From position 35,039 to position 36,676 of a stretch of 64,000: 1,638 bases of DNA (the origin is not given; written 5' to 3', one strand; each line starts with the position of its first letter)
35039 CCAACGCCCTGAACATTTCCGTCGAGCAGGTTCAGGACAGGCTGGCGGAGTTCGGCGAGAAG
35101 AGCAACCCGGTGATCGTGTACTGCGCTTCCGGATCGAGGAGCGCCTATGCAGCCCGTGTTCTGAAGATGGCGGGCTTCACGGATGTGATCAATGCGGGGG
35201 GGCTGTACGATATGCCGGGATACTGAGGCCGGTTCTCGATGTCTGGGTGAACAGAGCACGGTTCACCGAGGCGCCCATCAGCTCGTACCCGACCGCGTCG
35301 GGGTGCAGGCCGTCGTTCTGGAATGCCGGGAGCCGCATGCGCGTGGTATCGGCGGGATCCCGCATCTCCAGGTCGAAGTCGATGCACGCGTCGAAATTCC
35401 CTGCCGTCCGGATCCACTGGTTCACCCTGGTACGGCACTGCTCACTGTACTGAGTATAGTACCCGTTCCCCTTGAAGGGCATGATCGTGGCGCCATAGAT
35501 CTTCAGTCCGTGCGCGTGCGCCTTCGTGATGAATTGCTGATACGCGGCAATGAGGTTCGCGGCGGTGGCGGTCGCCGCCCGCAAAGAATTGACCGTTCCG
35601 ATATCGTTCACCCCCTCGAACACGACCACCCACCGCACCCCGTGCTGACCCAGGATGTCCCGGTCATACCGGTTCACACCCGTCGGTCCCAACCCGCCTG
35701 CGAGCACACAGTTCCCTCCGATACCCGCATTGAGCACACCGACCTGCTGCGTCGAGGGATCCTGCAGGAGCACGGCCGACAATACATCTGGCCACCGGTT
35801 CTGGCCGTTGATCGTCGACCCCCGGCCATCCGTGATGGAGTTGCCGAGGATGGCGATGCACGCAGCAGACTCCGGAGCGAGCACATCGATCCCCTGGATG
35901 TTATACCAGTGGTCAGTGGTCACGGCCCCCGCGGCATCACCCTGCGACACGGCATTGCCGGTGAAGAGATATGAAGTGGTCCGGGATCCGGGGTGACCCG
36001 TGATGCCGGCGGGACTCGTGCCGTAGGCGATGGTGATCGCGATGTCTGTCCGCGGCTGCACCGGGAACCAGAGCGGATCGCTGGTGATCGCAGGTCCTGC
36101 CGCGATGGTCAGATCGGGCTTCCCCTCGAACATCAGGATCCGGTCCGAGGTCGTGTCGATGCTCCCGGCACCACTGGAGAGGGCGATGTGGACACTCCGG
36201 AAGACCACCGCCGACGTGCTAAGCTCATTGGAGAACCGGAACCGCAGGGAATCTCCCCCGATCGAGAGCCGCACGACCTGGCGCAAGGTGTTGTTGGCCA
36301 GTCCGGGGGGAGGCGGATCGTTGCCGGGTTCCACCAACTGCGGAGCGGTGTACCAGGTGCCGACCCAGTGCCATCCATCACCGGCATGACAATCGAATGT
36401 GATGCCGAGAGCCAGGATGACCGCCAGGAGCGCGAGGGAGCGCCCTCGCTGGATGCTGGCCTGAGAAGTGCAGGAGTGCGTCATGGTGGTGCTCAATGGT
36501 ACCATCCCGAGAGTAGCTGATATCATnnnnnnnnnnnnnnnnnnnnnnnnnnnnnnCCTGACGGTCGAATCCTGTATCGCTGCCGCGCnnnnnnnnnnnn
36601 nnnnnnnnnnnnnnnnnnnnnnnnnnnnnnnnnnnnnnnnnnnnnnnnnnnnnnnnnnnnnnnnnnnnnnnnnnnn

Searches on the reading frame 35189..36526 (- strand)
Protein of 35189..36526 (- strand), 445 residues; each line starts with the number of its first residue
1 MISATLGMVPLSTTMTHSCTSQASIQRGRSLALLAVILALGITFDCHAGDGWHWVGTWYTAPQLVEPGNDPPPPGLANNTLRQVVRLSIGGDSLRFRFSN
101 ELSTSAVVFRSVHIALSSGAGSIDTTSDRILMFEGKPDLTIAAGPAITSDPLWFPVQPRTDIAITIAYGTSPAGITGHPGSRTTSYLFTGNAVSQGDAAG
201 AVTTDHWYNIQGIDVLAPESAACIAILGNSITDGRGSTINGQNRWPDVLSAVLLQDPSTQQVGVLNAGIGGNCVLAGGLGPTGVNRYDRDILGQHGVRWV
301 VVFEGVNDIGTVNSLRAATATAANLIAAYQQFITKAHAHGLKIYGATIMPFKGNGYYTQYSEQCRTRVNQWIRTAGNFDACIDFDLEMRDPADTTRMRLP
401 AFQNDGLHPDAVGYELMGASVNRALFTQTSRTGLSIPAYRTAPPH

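Call 57: search_protein_families(library=pfam, proteins=[window:35189-36526:-], max_evalue=0.00001)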
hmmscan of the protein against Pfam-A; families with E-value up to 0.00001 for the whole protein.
window:35189-36526:- (445 aa): 2 families
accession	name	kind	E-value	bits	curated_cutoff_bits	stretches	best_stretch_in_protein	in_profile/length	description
PF13472.12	Lipase_GDSL_2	-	7.4e-28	98.7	32.9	1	227-416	2-178/178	GDSL-like Lipase/Acylhydrolase family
PF00657.28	Lipase_GDSL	-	1.9e-22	80.9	23.6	1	224-419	1-206/208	GDSL-like Lipase/Acylhydrolase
